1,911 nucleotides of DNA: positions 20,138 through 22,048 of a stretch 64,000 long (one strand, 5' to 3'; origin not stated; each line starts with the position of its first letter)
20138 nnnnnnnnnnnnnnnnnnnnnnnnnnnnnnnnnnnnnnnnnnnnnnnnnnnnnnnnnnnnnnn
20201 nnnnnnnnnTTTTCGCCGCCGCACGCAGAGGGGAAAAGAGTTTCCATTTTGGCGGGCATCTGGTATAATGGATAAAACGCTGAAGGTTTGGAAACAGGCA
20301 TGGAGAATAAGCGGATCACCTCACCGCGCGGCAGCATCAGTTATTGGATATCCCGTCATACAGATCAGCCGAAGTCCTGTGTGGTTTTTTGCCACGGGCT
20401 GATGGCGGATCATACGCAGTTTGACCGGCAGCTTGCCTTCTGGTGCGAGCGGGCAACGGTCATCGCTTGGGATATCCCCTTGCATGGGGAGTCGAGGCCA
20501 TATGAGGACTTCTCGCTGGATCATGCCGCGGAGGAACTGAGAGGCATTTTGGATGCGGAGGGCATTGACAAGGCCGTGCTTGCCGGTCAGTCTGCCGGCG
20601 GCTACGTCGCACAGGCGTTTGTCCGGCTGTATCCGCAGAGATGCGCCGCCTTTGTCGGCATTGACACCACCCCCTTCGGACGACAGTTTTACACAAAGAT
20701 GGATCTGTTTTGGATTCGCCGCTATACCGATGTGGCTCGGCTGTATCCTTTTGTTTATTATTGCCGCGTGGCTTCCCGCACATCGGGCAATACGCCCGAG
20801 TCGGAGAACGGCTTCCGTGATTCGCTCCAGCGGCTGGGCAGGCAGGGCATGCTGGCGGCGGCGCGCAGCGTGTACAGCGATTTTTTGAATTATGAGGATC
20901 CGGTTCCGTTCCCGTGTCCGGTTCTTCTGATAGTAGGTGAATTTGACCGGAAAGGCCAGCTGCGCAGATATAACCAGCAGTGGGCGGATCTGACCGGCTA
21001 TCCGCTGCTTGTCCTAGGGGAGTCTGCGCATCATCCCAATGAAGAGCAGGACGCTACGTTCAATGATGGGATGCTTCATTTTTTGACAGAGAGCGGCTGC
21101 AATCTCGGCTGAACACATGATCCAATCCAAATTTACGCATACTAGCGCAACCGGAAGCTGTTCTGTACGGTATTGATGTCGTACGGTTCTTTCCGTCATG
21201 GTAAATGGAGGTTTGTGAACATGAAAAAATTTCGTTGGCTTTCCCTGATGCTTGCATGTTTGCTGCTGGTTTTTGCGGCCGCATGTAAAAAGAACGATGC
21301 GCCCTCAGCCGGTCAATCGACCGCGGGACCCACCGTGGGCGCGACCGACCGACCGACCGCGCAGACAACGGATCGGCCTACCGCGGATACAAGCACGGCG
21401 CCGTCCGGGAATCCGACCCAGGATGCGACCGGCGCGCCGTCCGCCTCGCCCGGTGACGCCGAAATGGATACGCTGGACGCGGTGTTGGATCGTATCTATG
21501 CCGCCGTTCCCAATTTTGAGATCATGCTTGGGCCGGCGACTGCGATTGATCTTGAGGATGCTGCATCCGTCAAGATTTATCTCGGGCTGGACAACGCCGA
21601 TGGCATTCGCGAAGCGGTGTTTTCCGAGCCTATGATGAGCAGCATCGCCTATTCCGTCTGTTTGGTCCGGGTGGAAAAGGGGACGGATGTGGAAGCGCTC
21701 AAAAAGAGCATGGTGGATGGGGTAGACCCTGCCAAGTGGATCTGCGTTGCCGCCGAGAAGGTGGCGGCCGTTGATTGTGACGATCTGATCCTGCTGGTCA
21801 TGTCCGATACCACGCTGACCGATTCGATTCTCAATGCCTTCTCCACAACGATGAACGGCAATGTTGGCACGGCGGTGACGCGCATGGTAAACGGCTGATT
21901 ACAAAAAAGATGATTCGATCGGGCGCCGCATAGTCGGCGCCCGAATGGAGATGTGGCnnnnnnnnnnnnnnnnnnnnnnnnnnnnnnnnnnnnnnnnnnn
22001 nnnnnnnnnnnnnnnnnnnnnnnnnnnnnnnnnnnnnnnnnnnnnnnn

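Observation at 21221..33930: Two paralogous MBOAT plus DHHW (AlgI plus AlgJ/AlgX-like) O-acylation modules in one island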

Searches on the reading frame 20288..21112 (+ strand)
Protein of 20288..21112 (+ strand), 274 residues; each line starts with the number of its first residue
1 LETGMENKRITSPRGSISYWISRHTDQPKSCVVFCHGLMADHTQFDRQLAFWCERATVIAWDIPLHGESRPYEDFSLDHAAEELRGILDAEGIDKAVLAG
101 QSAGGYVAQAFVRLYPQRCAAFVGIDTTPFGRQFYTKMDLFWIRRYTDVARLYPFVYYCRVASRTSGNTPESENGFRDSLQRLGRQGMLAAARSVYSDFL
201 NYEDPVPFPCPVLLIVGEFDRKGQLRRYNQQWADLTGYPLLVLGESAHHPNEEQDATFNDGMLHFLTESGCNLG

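Call 17: search_protein_families(library=pfam, proteins=[window:20288-21112:+], max_evalue=0.0001)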
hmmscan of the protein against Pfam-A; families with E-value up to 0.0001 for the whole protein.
window:20288-21112:+ (274 aa): 3 families
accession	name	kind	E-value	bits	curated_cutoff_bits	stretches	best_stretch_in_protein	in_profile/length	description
PF12697.13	Abhydrolase_6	-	3e-15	57.9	26.3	1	32-258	1-214/217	Alpha/beta hydrolase family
PF00561.26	Abhydrolase_1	-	5.4e-15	56.1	25.8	1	32-127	3-102/245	alpha/beta hydrolase fold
PF12146.15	Hydrolase_4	-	6.6e-06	26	27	1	27-123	2-105/239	Serine aminopeptidase, S33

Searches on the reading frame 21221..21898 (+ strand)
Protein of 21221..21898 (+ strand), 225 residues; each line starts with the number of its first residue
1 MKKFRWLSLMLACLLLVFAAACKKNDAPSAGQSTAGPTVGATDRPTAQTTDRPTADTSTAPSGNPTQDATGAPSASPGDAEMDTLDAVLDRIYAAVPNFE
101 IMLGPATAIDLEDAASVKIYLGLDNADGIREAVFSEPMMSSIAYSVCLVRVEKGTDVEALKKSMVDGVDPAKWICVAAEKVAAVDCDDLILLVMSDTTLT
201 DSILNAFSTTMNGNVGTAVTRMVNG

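Call 3: search_protein_families(library=pfam, proteins=[window:21221-21898:+], max_evalue=0.01)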
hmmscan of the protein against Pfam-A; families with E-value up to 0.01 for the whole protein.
window:21221-21898:+ (225 aa): 2 families
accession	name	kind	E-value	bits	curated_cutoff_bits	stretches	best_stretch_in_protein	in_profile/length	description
PF04886.17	PT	-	9.4e-05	22.3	26.2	1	29-62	2-35/36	PT disordered repeat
PF21827.1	New_glue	-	0.0066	16.6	31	1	8-64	4-66/94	New glue protein family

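Call 4: search_protein_families(library=ncbifam, proteins=[window:21221-21898:+], max_evalue=0.01)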
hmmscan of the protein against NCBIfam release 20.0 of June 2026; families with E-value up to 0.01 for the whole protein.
window:21221-21898:+ (225 aa): 0 families

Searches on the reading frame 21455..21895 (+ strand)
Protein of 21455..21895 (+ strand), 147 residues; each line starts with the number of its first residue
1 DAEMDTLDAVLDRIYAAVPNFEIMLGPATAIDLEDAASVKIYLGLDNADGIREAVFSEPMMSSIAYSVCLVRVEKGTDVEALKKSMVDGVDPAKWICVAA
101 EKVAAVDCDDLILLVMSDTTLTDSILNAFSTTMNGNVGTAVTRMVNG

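Call 38: search_protein_families(library=pfam, proteins=[window:21455-21895:+], max_evalue=10)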
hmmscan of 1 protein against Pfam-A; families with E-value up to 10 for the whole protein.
seq(147 aa): 1 family
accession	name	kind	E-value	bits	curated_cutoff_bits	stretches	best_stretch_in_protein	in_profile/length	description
PF25619.1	PhiKZ_gp119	-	0.0068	16.8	27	1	11-134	40-160/177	Bacteriophage PhiKZ vertex-binding protein gp119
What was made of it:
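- On DUF4358 (Pfam PF14270): The window protein itself gives no hit even at E 10 (call 38).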

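Call 52: search_protein_representatives(protein=window:21455-21895:+)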
Query: 147 residues. Proteins with E-value up to 0.001 (for the whole library): 1149; up to 1e-10: 545; up to 1e-30: 14. The best 150 are listed.
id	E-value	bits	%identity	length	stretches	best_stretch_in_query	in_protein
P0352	3.2e-65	234.5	79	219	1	1-145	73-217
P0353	1.9e-56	206.1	43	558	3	40-125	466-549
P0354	6.0e-44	165.6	37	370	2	6-142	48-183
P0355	6.4e-40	152.6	41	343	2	8-130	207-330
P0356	4.2e-36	140.2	40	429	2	4-125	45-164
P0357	1.3e-35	138.7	48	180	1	5-143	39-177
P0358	1.3e-35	138.7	53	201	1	13-144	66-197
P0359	3.8e-35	137.2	52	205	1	3-134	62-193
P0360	1.5e-34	135.3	48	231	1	5-145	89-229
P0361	7.3e-34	133.0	49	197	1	6-144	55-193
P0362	9.2e-33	129.4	50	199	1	6-143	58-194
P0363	3.2e-32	127.7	48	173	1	6-138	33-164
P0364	2.2e-31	125.0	42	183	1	6-145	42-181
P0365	7.3e-31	123.3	41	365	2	5-130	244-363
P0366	3.2e-30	121.2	43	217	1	5-143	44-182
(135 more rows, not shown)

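Call 55: search_protein_families(library=pfam, alignment_id=A5, max_evalue=0.01)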
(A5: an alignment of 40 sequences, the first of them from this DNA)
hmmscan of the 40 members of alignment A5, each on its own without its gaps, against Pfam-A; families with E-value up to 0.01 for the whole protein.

A. member 1, seq(147 aa): 1 family
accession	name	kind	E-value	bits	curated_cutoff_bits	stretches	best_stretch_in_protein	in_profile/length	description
PF25619.1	PhiKZ_gp119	-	0.0068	16.8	27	1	11-134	40-160/177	Bacteriophage PhiKZ vertex-binding protein gp119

B. families by the number of members that match (of 40 scanned): 9 families
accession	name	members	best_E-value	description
PF14270.11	DUF4358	14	1.4e-05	Domain of unknown function (DUF4358)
PF04886.17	PT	3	2.3e-06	PT disordered repeat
PF16339.10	DUF4969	2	0.0003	Domain of unknown function (DUF4969)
PF12729.13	4HB_MCP_1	1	0.0017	Four helix bundle sensory module for signal transduction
PF12685.13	SpoIIIAH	1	0.0037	SpoIIIAH-like protein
PF15102.11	TMEM154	1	0.0041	TMEM154 protein family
PF25619.1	PhiKZ_gp119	1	0.0068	Bacteriophage PhiKZ vertex-binding protein gp119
PF14221.11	DUF4330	1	0.0094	Domain of unknown function (DUF4330)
PF04277.18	OAD_gamma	1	0.0095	Oxaloacetate decarboxylase, gamma chain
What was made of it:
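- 21221..21898 (+): Module 1 accessory protein: a lipoprotein (signal peptide, lipobox ...FAAAC at 21272-21286, Pro/Thr-rich linker) with a divergent DUF4358-like C-terminal domain. 14 of 40 family members hit PF14270 (call 55).
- On DUF4358 (Pfam PF14270): 14 of 40 family members hit PF14270 with a best E of 1.4e-5 (call 55).
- Checked: In addition, 14 of 40 family members hit PF14270 (call 55).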
